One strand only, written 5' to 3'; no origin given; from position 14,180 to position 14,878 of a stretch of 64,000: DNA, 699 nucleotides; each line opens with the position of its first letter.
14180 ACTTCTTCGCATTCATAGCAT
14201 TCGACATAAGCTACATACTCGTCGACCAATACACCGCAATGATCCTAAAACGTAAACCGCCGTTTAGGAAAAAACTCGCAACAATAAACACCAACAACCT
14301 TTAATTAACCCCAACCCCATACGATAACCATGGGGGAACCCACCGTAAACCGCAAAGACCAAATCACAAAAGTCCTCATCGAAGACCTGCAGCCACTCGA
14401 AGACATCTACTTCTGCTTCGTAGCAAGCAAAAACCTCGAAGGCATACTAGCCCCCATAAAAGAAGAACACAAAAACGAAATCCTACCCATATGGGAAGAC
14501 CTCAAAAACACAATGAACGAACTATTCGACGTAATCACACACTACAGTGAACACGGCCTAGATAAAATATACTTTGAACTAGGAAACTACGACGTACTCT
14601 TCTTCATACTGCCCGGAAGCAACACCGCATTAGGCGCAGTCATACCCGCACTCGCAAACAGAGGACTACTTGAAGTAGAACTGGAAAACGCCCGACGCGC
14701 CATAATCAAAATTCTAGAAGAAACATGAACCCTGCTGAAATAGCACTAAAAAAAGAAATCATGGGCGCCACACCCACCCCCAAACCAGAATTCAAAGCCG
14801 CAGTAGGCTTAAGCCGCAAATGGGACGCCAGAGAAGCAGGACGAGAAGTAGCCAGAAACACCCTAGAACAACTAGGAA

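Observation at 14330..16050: Translationally coupled Roadblock/LC7 and FIST-domain gene pair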

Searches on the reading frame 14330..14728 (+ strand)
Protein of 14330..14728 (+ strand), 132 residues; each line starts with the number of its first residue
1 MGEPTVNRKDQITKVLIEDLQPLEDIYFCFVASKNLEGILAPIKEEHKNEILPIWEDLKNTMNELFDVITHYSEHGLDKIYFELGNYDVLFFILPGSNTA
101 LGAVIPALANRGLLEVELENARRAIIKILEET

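Call 3: search_protein_families(library=pfam, max_evalue=1, proteins=[window:14330-14728:+])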
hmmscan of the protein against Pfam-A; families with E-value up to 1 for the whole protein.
window:14330-14728:+ (132 aa): 0 families

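Call 5: search_protein_families(library=ncbifam, max_evalue=1, proteins=[window:14330-14728:+])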
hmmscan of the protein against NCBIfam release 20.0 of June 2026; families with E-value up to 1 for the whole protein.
window:14330-14728:+ (132 aa): 1 family
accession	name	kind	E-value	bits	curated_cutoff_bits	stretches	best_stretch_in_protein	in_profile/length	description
NF003127.0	PRK04046.1-3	equivalog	0.11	12.2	333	1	68-130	72-134/227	translation initiation factor IF-6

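Call 6: search_solved_structures(query=window:14330-14728:+, max_evalue=10)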
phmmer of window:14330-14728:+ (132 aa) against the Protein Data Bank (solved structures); distinct sequences matched with E-value up to 10: 10.
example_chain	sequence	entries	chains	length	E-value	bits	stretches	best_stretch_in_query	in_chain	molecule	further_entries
1pwk_A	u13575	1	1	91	0.33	14.5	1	31-92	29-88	dynein light chain-2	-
2cd9_A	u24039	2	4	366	0.49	13.9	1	70-114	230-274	GLUCOSE DEHYDROGENASE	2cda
2cdb_A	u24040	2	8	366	0.49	13.9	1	70-114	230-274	GLUCOSE 1-DEHYDROGENASE (DHG-1) | GLUCOSE DEHYDROGENASE GLUCOSE 1-DEHYDROGENASE, DHG-1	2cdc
2yvt_A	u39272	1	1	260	0.89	13.1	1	69-100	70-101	Hypothetical protein aq_1956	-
2yl9_A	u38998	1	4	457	1.3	12.5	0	48-100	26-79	BETA-N-ACETYLHEXOSAMINIDASE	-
4azg_A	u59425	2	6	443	1.4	12.5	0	48-100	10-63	BETA-N-ACETYLHEXOSAMINIDASE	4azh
4azi_A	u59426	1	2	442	1.4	12.5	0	48-100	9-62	BETA-N-ACETYLHEXOSAMINIDASE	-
2yl5_A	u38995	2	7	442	1.4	12.5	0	48-100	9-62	BETA-N-ACETYLHEXOSAMINIDASE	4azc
2yla_A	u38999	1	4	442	1.4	12.4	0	48-100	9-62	BETA-N-ACETYLHEXOSAMINIDASE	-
4azc_A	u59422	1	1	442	1.5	12.3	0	48-100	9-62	BETA-N-ACETYLHEXOSAMINIDASE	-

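Call 8: find_homologous_proteins(query=window:14330-14728:+, max_evalue=0.01)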
Query window:14330-14728:+ (132 aa): 192 proteins with E <= 0.01 among 218 candidates; the best 120 are listed.
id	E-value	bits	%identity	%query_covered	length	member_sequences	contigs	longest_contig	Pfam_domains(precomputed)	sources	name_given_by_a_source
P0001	8.9e-81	286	100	100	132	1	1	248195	-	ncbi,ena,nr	ncbi:Uncharacterised protein [uncultured archaeon]|nr:Uncharacterised protein [uncultured archaeon]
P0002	1.3e-52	195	72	95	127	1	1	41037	-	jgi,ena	-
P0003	1.3e-49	186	67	97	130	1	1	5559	-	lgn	-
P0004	1.4e-49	186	70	96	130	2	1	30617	-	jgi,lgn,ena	jgi:hypothetical protein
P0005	3.0e-49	184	69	97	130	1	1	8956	-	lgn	-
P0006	5.1e-49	184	68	97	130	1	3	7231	-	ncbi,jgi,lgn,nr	ncbi:MAG: hypothetical protein FJY77_02920 [Candidatus Altiarchaeales archaeon]|nr:hypothetical prot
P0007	7.9e-49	183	70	94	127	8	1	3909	-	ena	-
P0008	1.3e-48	182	70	95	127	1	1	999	-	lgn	-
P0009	2.4e-48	182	74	89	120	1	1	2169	-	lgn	-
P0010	2.6e-48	181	69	95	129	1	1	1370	-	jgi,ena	-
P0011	3.0e-48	181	72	93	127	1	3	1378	-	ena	-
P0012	3.4e-48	181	70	92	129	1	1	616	-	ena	-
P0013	4.2e-48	181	67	96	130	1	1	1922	-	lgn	-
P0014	4.7e-48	181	69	94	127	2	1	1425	-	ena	-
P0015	6.3e-48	180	69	94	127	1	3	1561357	-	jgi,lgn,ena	-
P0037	9.1e-47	176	68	93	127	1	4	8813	PF27410.1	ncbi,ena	-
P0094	2.4e-43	165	64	93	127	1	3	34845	PF27410.1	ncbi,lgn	-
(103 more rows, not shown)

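Call 12: search_solved_structures(query=A1, max_evalue=10, show_alignments=2)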
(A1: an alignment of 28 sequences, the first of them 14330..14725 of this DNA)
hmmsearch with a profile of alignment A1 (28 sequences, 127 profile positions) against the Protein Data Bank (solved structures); distinct sequences matched with E-value up to 10: 5.
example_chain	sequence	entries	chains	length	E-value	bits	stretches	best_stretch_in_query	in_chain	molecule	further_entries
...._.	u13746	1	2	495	1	12.9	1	62-115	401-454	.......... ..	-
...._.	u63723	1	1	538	1.2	12.6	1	62-115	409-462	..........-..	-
7m0r_C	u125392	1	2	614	1.5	12.3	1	62-115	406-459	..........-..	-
5yfp_F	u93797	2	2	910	1.7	12.1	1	24-73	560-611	Exocyst complex component SEC15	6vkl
4gz8_A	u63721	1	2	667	1.8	12.1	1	62-115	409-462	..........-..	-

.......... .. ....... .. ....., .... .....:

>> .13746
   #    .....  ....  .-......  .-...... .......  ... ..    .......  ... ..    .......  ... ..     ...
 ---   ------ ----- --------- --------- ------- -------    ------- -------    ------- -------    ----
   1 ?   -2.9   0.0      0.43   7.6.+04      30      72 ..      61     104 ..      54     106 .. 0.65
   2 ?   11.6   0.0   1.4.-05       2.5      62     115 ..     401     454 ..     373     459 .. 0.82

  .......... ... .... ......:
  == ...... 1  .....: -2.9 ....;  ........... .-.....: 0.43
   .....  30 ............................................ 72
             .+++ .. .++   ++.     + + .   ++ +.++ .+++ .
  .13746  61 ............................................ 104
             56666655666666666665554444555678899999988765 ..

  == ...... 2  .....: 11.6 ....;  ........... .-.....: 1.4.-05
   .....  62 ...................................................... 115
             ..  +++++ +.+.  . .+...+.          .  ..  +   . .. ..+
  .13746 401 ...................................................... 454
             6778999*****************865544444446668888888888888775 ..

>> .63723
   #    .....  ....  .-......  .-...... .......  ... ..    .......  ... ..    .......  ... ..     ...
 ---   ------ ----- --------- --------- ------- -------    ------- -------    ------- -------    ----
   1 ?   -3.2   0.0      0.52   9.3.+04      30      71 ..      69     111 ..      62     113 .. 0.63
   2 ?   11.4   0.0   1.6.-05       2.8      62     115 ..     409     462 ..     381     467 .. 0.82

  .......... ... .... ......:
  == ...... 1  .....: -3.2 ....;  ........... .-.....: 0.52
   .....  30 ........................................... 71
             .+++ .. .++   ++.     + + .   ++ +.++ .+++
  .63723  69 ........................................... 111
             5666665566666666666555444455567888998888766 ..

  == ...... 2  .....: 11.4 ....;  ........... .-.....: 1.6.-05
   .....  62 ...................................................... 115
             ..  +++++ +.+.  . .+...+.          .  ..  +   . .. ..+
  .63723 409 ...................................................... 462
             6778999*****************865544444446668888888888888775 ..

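Call 13: find_encoding_contigs(protein=P0001, flank=10000, max_places=3)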
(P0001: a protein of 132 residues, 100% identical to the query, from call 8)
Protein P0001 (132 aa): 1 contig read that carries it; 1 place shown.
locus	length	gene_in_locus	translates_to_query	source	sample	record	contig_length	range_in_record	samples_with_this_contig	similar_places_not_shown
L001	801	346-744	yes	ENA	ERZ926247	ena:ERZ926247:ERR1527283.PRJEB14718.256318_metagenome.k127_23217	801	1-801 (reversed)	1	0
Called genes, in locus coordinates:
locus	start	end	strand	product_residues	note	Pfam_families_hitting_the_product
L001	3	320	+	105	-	?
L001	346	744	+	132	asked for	-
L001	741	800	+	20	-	?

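Call 14: find_related_loci(query=A1, collection=genome_contigs, flank=10000)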
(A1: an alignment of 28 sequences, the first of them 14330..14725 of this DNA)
Query A1 (132 aa) in genome_contigs; peptide patterns used: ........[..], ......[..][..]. (x = any residue, [..] = any of these).
62 stretches matched a pattern; 31 encode a relative of the query (tblastn E <= 1e-3); 31 distinct loci.
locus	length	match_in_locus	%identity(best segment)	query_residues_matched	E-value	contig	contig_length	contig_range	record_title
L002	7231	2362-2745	68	1-131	4e-56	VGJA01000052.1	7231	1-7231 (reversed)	MAG: Candidatus Altiarchaeales archaeon isolate M_DeepCast_200m_m2_220 M_DeepCast_200m_m2_220_Ga0194113_10020817, whole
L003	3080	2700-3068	70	7-130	8e-56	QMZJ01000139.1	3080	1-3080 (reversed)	MAG: Candidatus Altiarchaeales archaeon isolate B52_G2 B52_Guay2_scaffold_32623, whole genome shotgun sequence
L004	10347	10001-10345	71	7-122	2e-53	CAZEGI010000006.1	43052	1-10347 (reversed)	MAG TPA_asm: uncultured archaeon isolate SRP098346_co1_96 genome assembly, contig: NODE_470_length_43052_cov_41.670465,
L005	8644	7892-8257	68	7-129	1e-52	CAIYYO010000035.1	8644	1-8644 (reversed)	MAG: Euryarchaeota archaeon isolate AlinenSedimentsD2_bin-1345 genome assembly, contig: bin-1345:035/321, whole genome s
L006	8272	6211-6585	67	5-130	8e-53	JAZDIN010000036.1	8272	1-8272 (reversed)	MAG: Candidatus Altiarchaeota archaeon isolate MEGAHIT-group-0.401 k141_3694096, whole genome shotgun sequence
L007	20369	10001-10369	65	7-130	9e-52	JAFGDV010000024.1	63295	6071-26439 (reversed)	MAG: Candidatus Altiarchaeota archaeon isolate Zod_Metabat.1191 k87_8145851, whole genome shotgun sequence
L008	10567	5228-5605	65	4-130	3e-51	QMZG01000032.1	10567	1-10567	MAG: Candidatus Altiarchaeales archaeon isolate B80_G16 B80_Guay16_scaffold_04668, whole genome shotgun sequence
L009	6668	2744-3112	68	7-130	6e-51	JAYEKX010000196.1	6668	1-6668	MAG: Candidatus Altiarchaeota archaeon isolate MAG126 MAG126_196, whole genome shotgun sequence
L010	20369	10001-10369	68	7-130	6e-51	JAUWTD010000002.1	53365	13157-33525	MAG: Candidatus Altiarchaeota archaeon isolate CSMAG_2571 CSMAG_2571_k127_2061199_length_53365_cov_147.0482, whole genom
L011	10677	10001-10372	62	7-131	2e-49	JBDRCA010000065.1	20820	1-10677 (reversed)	MAG: Candidatus Altiarchaeota archaeon isolate MEGAHIT-group-1.157 k141_335631, whole genome shotgun sequence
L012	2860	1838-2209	62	7-131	8e-50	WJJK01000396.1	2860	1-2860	MAG: Candidatus Altiarchaeales archaeon isolate RBin_358 k141_4796053, whole genome shotgun sequence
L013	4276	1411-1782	62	7-131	2e-49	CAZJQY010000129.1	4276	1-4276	MAG TPA_asm: uncultured archaeon isolate binchicken_co387_627 genome assembly, contig: NODE_30426_length_4276_cov_4.1947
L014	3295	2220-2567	68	7-123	3e-49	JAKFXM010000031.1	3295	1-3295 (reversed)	MAG: Methanobacteriota archaeon isolate ND3_Bin_21 ND3_0007247, whole genome shotgun sequence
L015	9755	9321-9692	61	7-131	5e-47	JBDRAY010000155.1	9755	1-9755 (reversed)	MAG: Methanobacteriota archaeon isolate MEGAHIT-group-1.1031 k141_5282348, whole genome shotgun sequence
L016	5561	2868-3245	59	3-129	2e-46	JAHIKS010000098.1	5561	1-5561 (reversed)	MAG: Candidatus Altiarchaeota archaeon isolate KR13_N1.mb.66 KR13_N1.mb.66_k141_150574, whole genome shotgun sequence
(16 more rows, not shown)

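Call 20: predict_structure(alignment_id=A1)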
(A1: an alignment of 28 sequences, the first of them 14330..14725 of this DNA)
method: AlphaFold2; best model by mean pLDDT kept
length: 132 residues; sequences in the alignment: 28
mean_pLDDT: 91.3   pTM: 0.85
mean pLDDT of the five models: 91.3, 91.0, 90.1, 89.2, 88.6
residues with pLDDT >= 90: 106; 70-90: 21; 50-70: 4; < 50: 1
segments of 3 or more residues with pLDDT < 50: none
pLDDT, mean of each block of 10 residues (from residue 1): 73 97 95 85 92 93 91 91 95 91 95 95 95 75
secondary structure, 60 per line:
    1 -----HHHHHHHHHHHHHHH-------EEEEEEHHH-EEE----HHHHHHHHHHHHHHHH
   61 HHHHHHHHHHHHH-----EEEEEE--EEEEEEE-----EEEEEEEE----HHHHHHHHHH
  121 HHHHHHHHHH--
elements in order: H6-20 E28-33 E38-40 H45-73 E79-84 E87-93 E99-106 H111-130

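Call 24: fold_search(model_id=the predicted structure, library=pdb)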
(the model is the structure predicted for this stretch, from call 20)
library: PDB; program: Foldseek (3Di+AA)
matches with E <= 10: 1503; with E <= 0.001: 78
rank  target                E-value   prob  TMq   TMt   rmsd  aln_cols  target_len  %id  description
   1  9jue_F                3.8e-06  1.00  0.70  0.77   3.3       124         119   15  Roadblock3 homodimer structure from Candidatus Prometheoarchaeum syntrophicum strain MK-D1 (released 2024-10-16)
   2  7f8m_B                4.6e-06  1.00  0.67  0.72   4.4       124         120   15  Roadblock from Thorarchaeota SMTZ1-45 (released 2022-07-13)
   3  6izw_B                6.6e-06  1.00  0.70  0.65   4.3       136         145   15  Myxococcus xanthus MglA bound to GTP-gamma-S and MglB (released 2019-10-16)
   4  9jue_B                8.5e-06  1.00  0.69  0.74   3.6       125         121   15  Roadblock3 homodimer structure from Candidatus Prometheoarchaeum syntrophicum strain MK-D1 (released 2024-10-16)
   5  6hjm_S                1.0e-05  1.00  0.65  0.67   4.4       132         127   16  Myxococcus xanthus MglB (released 2019-12-04)
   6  9jue_C                1.2e-05  1.00  0.70  0.76   3.6       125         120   14  Roadblock3 homodimer structure from Candidatus Prometheoarchaeum syntrophicum strain MK-D1 (released 2024-10-16)
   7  9jue_E                1.7e-05  1.00  0.69  0.76   3.5       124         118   16  Roadblock3 homodimer structure from Candidatus Prometheoarchaeum syntrophicum strain MK-D1 (released 2024-10-16)
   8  6hjm_L                2.1e-05  1.00  0.66  0.69   4.1       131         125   15  Myxococcus xanthus MglB (released 2019-12-04)
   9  6hjm_R                2.1e-05  1.00  0.65  0.68   4.4       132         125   16  Myxococcus xanthus MglB (released 2019-12-04)
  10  6hjm_J                2.2e-05  1.00  0.63  0.66   4.6       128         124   15  Myxococcus xanthus MglB (released 2019-12-04)
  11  6hjm_C                2.3e-05  1.00  0.69  0.72   3.8       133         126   16  Myxococcus xanthus MglB (released 2019-12-04)
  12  6hjm_O                2.6e-05  1.00  0.64  0.69   4.0       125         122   14  Myxococcus xanthus MglB (released 2019-12-04)
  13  6hjm_F                2.6e-05  1.00  0.67  0.69   4.4       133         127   16  Myxococcus xanthus MglB (released 2019-12-04)
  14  3t1s                  2.6e-05  1.00  0.62  0.62   5.2       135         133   14  MglB Homodimer (released 2011-08-31)
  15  6hjm_B                3.0e-05  1.00  0.68  0.70   3.8       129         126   16  Myxococcus xanthus MglB (released 2019-12-04)
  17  6hjm_P                3.4e-05  1.00  0.66  0.65   4.3       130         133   15  Myxococcus xanthus MglB (released 2019-12-04)
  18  6hjm_Q                4.1e-05  1.00  0.65  0.68   4.3       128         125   15  Myxococcus xanthus MglB (released 2019-12-04)
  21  9jue_A                4.6e-05  1.00  0.70  0.76   3.6       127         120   16  Roadblock3 homodimer structure from Candidatus Prometheoarchaeum syntrophicum strain MK-D1 (released 2024-10-16)
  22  6hjm_A                4.9e-05  1.00  0.67  0.69   3.7       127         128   16  Myxococcus xanthus MglB (released 2019-12-04)
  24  6izw_C                5.3e-05  1.00  0.62  0.65   4.1       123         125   14  Myxococcus xanthus MglA bound to GTP-gamma-S and MglB (released 2019-10-16)
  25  6hjm_H                6.0e-05  1.00  0.65  0.70   4.0       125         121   14  Myxococcus xanthus MglB (released 2019-12-04)
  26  6hjm_D                6.0e-05  1.00  0.63  0.68   4.1       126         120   15  Myxococcus xanthus MglB (released 2019-12-04)
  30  6hjm_K                7.2e-05  1.00  0.62  0.68   4.0       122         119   14  Myxococcus xanthus MglB (released 2019-12-04)
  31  6hjm_E                7.2e-05  1.00  0.65  0.69   4.3       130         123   14  Myxococcus xanthus MglB (released 2019-12-04)
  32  7f8m_D                7.7e-05  1.00  0.60  0.67   4.4       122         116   19  Roadblock from Thorarchaeota SMTZ1-45 (released 2022-07-13)
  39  7f8m_A                1.3e-04  1.00  0.60  0.67   4.3       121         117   17  Roadblock from Thorarchaeota SMTZ1-45 (released 2022-07-13)
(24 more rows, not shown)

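Call 30: search_protein_families(library=pfam, alignment_id=A1, max_evalue=1)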
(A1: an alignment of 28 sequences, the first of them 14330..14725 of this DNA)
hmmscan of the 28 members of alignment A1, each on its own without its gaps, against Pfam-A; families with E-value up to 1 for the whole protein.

A. member 1, window:14330-14725:+ (132 aa): 0 families

B. families by the number of members that match (of 28 scanned): 8 families
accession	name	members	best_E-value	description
PF17252.7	DUF5319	6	0.017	Family of unknown function (DUF5319)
PF21256.2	TetR_C_5-like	4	0.0014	Tetracyclin repressor-like, C-terminal domain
PF23147.2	GDH2_N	2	0.16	NAD-dependent glutamate dehydrogenase, N-terminal domain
PF03776.19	MinE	1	0.096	Septum formation topological specificity factor MinE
PF01133.22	ER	1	0.11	Enhancer of rudimentary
PF08298.17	AAA_PrkA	1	0.13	PrkA AAA domain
PF08734.17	GYD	1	0.13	GYD domain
PF09713.15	A_thal_3526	1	0.29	Plant protein 1589 of unknown function (A_thal_3526)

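Call 41: search_protein_representatives(alignment_id=A1)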
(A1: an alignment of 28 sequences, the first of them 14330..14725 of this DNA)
Query: 28 sequences, 127 profile positions. Proteins with E-value up to 0.001 (for the whole library): 77; up to 1e-10: 53; up to 1e-30: 4. The best 77 are listed.
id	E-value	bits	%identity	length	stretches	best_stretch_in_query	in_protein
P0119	1.0e-53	197.2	-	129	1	1-125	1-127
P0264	2.2e-48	179.9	-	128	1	5-126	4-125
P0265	5.8e-39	149.5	-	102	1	26-126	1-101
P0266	1.6e-33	131.9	-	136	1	3-126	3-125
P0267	2.9e-28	114.9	-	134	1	5-105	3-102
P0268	3.7e-28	114.5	-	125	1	3-126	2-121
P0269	9.4e-28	113.2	-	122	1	3-123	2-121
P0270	2.3e-27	112.0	-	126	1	6-126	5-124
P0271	4.8e-26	107.7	-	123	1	4-123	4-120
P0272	7.3e-26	107.1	-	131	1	5-126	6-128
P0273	1.7e-24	102.7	-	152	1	3-126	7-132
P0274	3.6e-24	101.7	-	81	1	2-75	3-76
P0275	7.6e-23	97.4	-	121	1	10-123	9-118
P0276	1.6e-22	96.3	-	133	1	4-101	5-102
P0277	3.2e-22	95.3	-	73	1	60-126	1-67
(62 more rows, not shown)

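Call 45: search_protein_families(library=pfam, alignment_id=A3, max_evalue=1)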
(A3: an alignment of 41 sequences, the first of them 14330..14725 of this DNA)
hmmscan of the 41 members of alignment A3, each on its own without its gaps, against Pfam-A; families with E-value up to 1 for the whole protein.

A. member 1, window:14330-14725:+ (132 aa): 0 families

B. families by the number of members that match (of 41 scanned): 31 families (the first 25 are shown)
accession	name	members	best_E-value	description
PF03259.23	Robl_LC7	2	0.11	Roadblock/LC7 domain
PF01656.29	CbiA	1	0.0042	CobQ/CobB/MinD/ParA nucleotide binding domain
PF23735.1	KIF9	1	0.0046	Kinesin-like protein KIF9 domain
PF15233.11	SYCE1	1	0.0063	Synaptonemal complex central element protein 1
PF10609.15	ParA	1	0.0093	NUBPL iron-transfer P-loop NTPase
PF03193.22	RsgA_GTPase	1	0.017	RsgA GTPase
PF07868.16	DUF1655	1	0.034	Protein of unknown function (DUF1655)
PF24581.1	DUF7608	1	0.037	Domain of unknown function (DUF7608)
PF02374.21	ArsA_ATPase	1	0.044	Anion-transporting ATPase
PF05727.16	UPF0228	1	0.056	Uncharacterised protein family (UPF0228)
PF08020.16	DUF1706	1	0.058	Protein of unknown function (DUF1706)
PF16246.10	DUF4903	1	0.06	Domain of unknown function (DUF4903)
PF11995.13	DUF3490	1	0.07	Domain of unknown function (DUF3490)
PF05130.17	FlgN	1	0.077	FlgN protein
PF05266.19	DUF724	1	0.087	Protein of unknown function (DUF724)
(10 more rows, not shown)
